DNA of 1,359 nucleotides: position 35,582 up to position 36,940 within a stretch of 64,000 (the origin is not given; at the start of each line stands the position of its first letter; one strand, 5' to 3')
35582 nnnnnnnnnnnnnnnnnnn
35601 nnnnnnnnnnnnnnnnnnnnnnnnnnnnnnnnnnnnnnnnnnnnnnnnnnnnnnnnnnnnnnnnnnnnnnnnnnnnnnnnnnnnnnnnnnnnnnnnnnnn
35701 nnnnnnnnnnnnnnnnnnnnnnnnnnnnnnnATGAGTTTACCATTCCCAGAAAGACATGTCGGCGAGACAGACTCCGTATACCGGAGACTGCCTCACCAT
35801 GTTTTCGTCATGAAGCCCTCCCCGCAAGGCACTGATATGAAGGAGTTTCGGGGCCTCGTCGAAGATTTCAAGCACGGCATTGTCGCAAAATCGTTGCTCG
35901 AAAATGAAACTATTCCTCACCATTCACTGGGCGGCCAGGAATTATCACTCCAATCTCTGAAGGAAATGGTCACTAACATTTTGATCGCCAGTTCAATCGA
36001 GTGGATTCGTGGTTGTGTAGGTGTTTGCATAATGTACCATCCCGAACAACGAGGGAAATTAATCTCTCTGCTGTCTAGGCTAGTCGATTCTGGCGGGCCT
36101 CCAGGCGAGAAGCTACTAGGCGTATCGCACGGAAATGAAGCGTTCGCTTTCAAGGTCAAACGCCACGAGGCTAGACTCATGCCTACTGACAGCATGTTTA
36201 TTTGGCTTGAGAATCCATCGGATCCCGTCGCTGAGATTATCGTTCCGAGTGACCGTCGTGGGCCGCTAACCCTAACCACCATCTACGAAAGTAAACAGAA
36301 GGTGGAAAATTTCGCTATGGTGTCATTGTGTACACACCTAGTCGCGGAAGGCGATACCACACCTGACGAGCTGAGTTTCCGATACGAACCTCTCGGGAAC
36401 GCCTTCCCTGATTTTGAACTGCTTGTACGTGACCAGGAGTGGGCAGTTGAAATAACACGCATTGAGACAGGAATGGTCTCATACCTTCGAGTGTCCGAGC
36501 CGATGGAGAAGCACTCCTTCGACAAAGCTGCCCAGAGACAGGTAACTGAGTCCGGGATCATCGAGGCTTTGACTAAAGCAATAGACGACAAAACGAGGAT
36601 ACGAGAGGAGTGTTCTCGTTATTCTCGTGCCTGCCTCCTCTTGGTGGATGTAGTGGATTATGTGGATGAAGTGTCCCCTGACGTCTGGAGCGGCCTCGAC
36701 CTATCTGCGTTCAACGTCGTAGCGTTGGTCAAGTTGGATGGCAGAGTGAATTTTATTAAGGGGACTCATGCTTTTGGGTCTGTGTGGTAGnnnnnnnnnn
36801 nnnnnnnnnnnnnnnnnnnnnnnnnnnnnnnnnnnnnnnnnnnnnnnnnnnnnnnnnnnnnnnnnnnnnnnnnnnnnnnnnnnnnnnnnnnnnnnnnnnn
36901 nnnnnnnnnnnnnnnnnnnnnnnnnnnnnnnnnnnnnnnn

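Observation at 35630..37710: AT-richer two-gene islet: TIR-like plus zinc-ribbon protein with an unknown 350-aa partner, wedged between vapBC and a CoA-transferase gene (candidate uncharacterised defence system)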

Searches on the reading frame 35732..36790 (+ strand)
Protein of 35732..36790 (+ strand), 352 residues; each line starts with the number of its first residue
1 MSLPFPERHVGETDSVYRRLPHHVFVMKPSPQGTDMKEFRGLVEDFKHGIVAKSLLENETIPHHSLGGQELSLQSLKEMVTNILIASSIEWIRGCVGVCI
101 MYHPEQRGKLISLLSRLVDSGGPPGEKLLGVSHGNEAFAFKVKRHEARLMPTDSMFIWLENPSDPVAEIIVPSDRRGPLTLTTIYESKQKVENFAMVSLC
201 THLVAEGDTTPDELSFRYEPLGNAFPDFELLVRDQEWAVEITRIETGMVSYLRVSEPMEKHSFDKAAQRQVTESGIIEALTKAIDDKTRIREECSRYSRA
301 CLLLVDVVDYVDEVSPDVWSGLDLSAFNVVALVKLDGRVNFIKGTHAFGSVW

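Call 4: search_protein_families(library=pfam, proteins=[window:35732-36790:+], max_evalue=1)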
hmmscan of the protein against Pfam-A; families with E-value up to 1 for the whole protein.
window:35732-36790:+ (352 aa): 0 families

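Call 5: search_protein_families(library=padloc, proteins=[window:35732-36790:+], max_evalue=1)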
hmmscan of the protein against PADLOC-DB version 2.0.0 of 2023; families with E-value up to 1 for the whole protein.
window:35732-36790:+ (352 aa): 0 families

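Call 6: find_homologous_proteins(query=window:35732-36790:+, max_evalue=0.001)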
Query window:35732-36790:+ (352 aa): 96 proteins with E <= 0.001 among 1666 candidates.
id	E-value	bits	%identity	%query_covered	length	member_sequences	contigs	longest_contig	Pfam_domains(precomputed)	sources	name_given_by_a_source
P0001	1.2e-235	799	100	100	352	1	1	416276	-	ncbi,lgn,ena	-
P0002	1.8e-151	522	66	99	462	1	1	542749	-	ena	-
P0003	2.0e-149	515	65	100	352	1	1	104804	-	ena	-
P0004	4.7e-129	448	60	95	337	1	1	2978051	-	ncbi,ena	-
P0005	9.2e-129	447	58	100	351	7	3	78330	-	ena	-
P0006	2.0e-127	443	58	100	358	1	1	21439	-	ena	-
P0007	1.3e-126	440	57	100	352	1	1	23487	-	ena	-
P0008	1.1e-125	437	57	100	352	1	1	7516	-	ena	-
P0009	2.3e-125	436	57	100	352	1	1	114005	-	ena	-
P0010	3.8e-125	435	57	100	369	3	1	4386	-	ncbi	-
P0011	1.9e-123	430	57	100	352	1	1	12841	-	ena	-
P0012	6.1e-123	428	56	100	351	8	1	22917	-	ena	-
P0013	1.2e-122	427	55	99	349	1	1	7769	-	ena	-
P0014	2.0e-122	426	56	98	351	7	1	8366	-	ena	-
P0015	4.9e-122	425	55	100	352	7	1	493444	-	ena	-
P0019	1.2e-119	417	54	100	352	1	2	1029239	-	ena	-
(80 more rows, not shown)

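Call 13: find_related_loci(query=A1, collection=genome_contigs, flank=10000)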
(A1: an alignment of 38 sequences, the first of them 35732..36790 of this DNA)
Query A1 (352 aa) in genome_contigs; peptide patterns used: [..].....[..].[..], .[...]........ (x = any residue, [..] = any of these).
34 stretches matched a pattern; 11 encode a relative of the query (tblastn E <= 1e-3); 11 distinct loci.
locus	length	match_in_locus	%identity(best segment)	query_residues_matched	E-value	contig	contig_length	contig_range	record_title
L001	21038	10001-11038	59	5-350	7e-142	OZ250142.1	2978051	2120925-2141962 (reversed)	MAG: Dehalococcoidia bacterium isolate 13a55ce7-f3ff-41cd-ba24-a08289399ae9 genome assembly, chromosome: 1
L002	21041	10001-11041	54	1-348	7e-126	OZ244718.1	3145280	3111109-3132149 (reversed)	MAG: Dehalococcoidia bacterium isolate 64a180b2-7017-4824-b5be-e5f766f304e8 genome assembly, chromosome: 1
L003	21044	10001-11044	48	1-348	1e-104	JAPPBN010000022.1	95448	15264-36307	MAG: Chloroflexota bacterium isolate IRC3_bin_11 NODE_150_length_95448_cov_32.3366, whole genome shotgun sequence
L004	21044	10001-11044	46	1-348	2e-96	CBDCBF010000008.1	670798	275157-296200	MAG: Dehalococcoidia bacterium isolate 32956cc0-fab5-43d0-b310-d76fe79994bd genome assembly, contig: contig_8, whole gen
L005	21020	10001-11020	40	1-344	3e-84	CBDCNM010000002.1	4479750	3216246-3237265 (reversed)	MAG: Candidatus Latescibacterota bacterium isolate f150df7c-f474-47d5-8e53-e740a55afba2 genome assembly, contig: contig_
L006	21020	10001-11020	41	1-344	3e-84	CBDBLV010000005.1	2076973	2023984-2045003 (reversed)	MAG: Dehalococcoidia bacterium isolate ee5483b1-fc76-4e64-9a74-85ffbb356386 genome assembly, contig: contig_5, whole gen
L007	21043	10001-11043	51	1-348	4e-101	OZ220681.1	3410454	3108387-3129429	MAG: Dehalococcoidia bacterium isolate b3870ce4-b2c0-4886-bd94-d5608d47d969 genome assembly, chromosome: 1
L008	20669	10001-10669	61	129-350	3e-77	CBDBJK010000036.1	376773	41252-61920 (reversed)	MAG: Dehalococcoidia bacterium isolate faae4e5b-80d9-4cfe-9cbd-97dc395bf251 genome assembly, contig: contig_36, whole ge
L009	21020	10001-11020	39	5-344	6e-71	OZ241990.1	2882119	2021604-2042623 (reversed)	MAG: Dehalococcoidia bacterium isolate d9b70d22-ccba-4877-9798-0c06ee0d6e53 genome assembly, chromosome: 1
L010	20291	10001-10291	38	248-344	3e-18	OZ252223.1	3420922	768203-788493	MAG: Dehalococcoidia bacterium isolate 61792766-41d2-4ca2-9188-a4e588d315ea genome assembly, chromosome: 1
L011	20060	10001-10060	85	292-311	2e-4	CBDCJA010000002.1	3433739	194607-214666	MAG: Dehalococcoidia bacterium isolate 74759a26-e43e-47b4-bd7b-8cfaae66933d genome assembly, contig: contig_2, whole gen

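Call 18: predict_structure(alignment_id=A1)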
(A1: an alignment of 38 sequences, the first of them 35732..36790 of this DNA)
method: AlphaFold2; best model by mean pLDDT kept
length: 352 residues; sequences in the alignment: 38
mean_pLDDT: 85.7   pTM: 0.78
mean pLDDT of the five models: 85.7, 85.4, 85.4, 85.0, 82.9
residues with pLDDT >= 90: 141; 70-90: 187; 50-70: 21; < 50: 3
segments of 3 or more residues with pLDDT < 50: none
pLDDT, mean of each block of 10 residues (from residue 1): 81 83 83 80 83 81 74 90 91 93 90 90 83 90 90 90 88 73 82 95 87 87 76 92 89 78 86 90 92 87 91 76 92 92 82 40
secondary structure, 60 per line:
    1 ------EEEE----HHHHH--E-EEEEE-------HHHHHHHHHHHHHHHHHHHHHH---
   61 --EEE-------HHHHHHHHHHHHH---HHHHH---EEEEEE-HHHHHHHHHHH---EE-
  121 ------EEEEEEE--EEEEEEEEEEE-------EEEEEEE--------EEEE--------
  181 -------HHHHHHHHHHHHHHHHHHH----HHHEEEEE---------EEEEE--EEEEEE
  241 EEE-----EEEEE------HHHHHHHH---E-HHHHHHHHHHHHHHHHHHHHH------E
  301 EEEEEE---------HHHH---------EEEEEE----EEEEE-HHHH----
elements in order: E7-10 H15-19 E24-28 H36-57 E63-65 H73-85 H89-93 E97-102 H104-114 E127-133 E136-146 E154-160 E169-172 H188-206 E214-218 E228-232 E235-243 E249-253 H260-267 H273-293 E300-306 H316-319 E329-334 E339-343 H345-348

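Call 23: fold_search(model_id=the predicted structure, library=pdb)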
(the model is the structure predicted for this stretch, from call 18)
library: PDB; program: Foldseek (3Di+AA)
matches with E <= 10: 408; with E <= 0.001: 0
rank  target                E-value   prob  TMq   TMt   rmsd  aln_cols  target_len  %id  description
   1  6p4w_B                5.3e-03  0.72  0.15  0.14  16.8       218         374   12  XPB helicase in a complex with truncated Bax1 from Sulfurisphaera tokodaii at 2.96 Angstrom resolution (released 2020-06-03)
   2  6p4w_D                1.6e-02  0.54  0.16  0.15  16.2       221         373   11  XPB helicase in a complex with truncated Bax1 from Sulfurisphaera tokodaii at 2.96 Angstrom resolution (released 2020-06-03)
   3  1fok_A                2.5e-02  0.20  0.18  0.13  19.9       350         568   10  STRUCTURE OF RESTRICTION ENDONUCLEASE FOKI BOUND TO DNA (released 1997-12-03)
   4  6p4o_B                3.2e-02  0.57  0.20  0.15  15.0       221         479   12  Complex of XPB helicase with Bax1 endonuclease from Sulfurisphaera tokodaii at 3.15 Angstroms resolution (released 2020-06-03)
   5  1az3_A                3.4e-02  0.75  0.10  0.18   5.7        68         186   19  ECORV ENDONUCLEASE, UNLIGANDED, FORM B (released 1998-05-27)
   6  4g6v_A                4.3e-02  0.97  0.25  0.57   7.4       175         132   12  CdiA-CT/CdiI toxin and immunity complex from Burkholderia pseudomallei (released 2012-12-12)
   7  2okf_A                5.8e-02  0.66  0.19  0.41   9.4       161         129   10  CRYSTAL STRUCTURE OF A FDXN ELEMENT EXCISION CONTROLLING FACTOR PROTEIN (AVA_3312) FROM ANABAENA VARIABILIS AT 1.60 A  (released 2007-01-30)
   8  6p4o_D                6.9e-02  0.30  0.14  0.11  16.1       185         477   11  Complex of XPB helicase with Bax1 endonuclease from Sulfurisphaera tokodaii at 3.15 Angstroms resolution (released 2020-06-03)
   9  2fok_A                8.7e-02  0.07  0.11  0.08  20.6       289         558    9  STRUCTURE OF RESTRICTION ENDONUCLEASE FOKI (released 1998-06-17)
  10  1bgb_B                9.9e-02  0.28  0.10  0.15  10.8        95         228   15  ECORV ENDONUCLEASE COMPLEX WITH 5'-CGGGATATCCC DNA (released 1998-10-28)
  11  1zp7_B                1.2e-01  0.35  0.15  0.30  11.4       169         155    8  The structure of Bacillus subtilis RecU Holliday junction resolvase and its role in substrate selection and sequence s (released 2005-09-20)
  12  9nvd_F                1.5e-01  0.08  0.16  0.09  16.9       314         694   10  NSF Mg2+ class 2 hexamer (released 2025-10-01)
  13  2ph7_B                1.6e-01  0.33  0.22  0.32  21.5       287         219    9  Crystal structure of AF2093 from Archaeoglobus fulgidus (released 2007-05-08)
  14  1az4_A                1.7e-01  0.57  0.11  0.18   4.4        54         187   20  ECORV ENDONUCLEASE, UNLIGANDED, FORM B, T93A MUTANT (released 1998-05-27)
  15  1az0_B                1.7e-01  0.23  0.10  0.15  10.9        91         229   14  ECORV ENDONUCLEASE/DNA COMPLEX (released 1998-06-19)
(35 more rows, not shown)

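Call 25: search_solved_structures(query=A1, max_evalue=10, show_alignments=2)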
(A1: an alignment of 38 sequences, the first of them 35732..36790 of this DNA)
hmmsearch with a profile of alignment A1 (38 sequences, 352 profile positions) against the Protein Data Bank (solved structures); distinct sequences matched with E-value up to 10: 2.
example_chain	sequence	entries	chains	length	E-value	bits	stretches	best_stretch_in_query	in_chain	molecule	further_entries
9e5c_5q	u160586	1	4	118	0.86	11.7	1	90-153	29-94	Dynein light chain roadblock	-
1wzn_A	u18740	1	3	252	1.3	11.2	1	58-114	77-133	SAM-dependent methyltransferase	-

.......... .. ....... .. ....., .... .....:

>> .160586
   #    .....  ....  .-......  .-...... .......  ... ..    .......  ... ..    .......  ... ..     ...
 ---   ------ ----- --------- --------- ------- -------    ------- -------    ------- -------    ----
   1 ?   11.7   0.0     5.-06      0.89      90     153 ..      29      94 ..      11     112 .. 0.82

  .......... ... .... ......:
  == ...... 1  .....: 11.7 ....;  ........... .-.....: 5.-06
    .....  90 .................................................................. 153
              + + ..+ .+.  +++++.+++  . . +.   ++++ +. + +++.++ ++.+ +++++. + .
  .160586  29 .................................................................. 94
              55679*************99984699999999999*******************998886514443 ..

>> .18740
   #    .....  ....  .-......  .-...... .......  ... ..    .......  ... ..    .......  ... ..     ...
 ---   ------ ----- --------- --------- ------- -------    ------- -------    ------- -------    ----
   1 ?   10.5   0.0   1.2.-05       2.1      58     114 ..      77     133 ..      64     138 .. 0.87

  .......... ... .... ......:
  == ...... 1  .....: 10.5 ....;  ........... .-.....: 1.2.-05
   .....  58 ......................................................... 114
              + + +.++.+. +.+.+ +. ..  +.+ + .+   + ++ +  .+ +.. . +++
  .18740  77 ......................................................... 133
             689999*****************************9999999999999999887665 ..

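Call 29: find_encoding_contigs(protein=P0001, flank=10000, max_places=3)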
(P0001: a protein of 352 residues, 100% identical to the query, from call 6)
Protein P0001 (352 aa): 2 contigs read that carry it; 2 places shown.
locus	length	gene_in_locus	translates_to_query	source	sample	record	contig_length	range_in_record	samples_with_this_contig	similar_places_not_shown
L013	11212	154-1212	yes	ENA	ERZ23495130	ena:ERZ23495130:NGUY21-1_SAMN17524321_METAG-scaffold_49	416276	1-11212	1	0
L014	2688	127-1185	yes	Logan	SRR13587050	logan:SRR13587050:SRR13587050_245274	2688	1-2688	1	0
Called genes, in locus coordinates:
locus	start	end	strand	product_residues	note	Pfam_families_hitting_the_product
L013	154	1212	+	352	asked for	-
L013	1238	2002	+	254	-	PF13271:DUF4062 (weak), PF13676:TIR_2 (weak)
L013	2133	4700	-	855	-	PF02515:CoA_transf_3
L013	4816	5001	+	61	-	-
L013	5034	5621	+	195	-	-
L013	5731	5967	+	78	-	PF02604:PhdYeFM_antitox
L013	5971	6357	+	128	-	PF01850:PIN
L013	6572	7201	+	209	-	PF01936:NYN (weak)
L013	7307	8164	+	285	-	PF00378:ECH_1, PF16113:ECH_2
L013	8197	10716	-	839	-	PF02515:CoA_transf_3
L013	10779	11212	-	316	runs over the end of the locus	PF04199:Cyclase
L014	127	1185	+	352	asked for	-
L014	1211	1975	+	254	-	PF13271:DUF4062 (weak), PF13676:TIR_2 (weak)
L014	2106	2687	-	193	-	?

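Call 37: search_protein_representatives(alignment_id=A1)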
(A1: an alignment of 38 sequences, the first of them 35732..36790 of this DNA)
Query: 38 sequences, 352 profile positions. Proteins with E-value up to 0.001 (for the whole library): 91; up to 1e-10: 55; up to 1e-30: 27. The best 91 are listed.
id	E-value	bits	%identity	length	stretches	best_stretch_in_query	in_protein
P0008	1.4e-172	589.9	-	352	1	1-351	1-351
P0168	7.8e-147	505.3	-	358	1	1-348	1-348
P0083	6.6e-139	479.2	-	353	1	1-348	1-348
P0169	1.2e-129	448.8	-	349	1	1-346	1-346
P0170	3.2e-124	430.9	-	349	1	1-346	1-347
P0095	3.7e-116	404.4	-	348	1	1-348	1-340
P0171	7.0e-106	370.6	-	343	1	8-347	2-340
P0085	3.1e-103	361.9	-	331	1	2-300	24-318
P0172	9.8e-100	350.4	-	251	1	97-346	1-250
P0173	8.7e-98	344.0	-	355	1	4-350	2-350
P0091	1.7e-81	290.4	-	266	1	1-236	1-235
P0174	4.9e-76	272.4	-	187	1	168-345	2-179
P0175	1.6e-63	231.2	-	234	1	122-348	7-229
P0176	1.2e-62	228.4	-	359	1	17-348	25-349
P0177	8.9e-61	222.2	-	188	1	1-187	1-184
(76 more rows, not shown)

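Call 63: search_protein_families(library=pfam, alignment_id=A1, max_evalue=1)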
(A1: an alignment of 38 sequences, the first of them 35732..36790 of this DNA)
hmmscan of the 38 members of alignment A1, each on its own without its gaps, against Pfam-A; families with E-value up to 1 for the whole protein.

A. member 1, window:35732-36790:+ (352 aa): 0 families

B. families by the number of members that match (of 38 scanned): 10 families
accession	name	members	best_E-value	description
PF02861.25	Clp_N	5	0.02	Clp amino terminal domain, pathogenicity island component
PF05014.21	Nuc_deoxyrib_tr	2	0.074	Nucleoside 2-deoxyribosyltransferase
PF00018.34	SH3_1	1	0.0078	SH3 domain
PF12849.12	PBP_like_2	1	0.017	PBP superfamily domain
PF17821.6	DUF5583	1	0.041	Family of unknown function (DUF5583)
PF13337.12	BrxL_ATPase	1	0.14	Lon-like protease BrxL-like, ATPase domain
PF10226.14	CCDC85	1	0.15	CCDC85 family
PF03989.18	DNA_gyraseA_C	1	0.19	DNA gyrase C-terminal domain, beta-propeller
PF09392.15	T3SS_needle_F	1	0.19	Type III secretion needle MxiH, YscF, SsaG, EprI, PscF, EscF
PF22402.2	Coat_P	1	0.26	Coat protein, P (projecting) domain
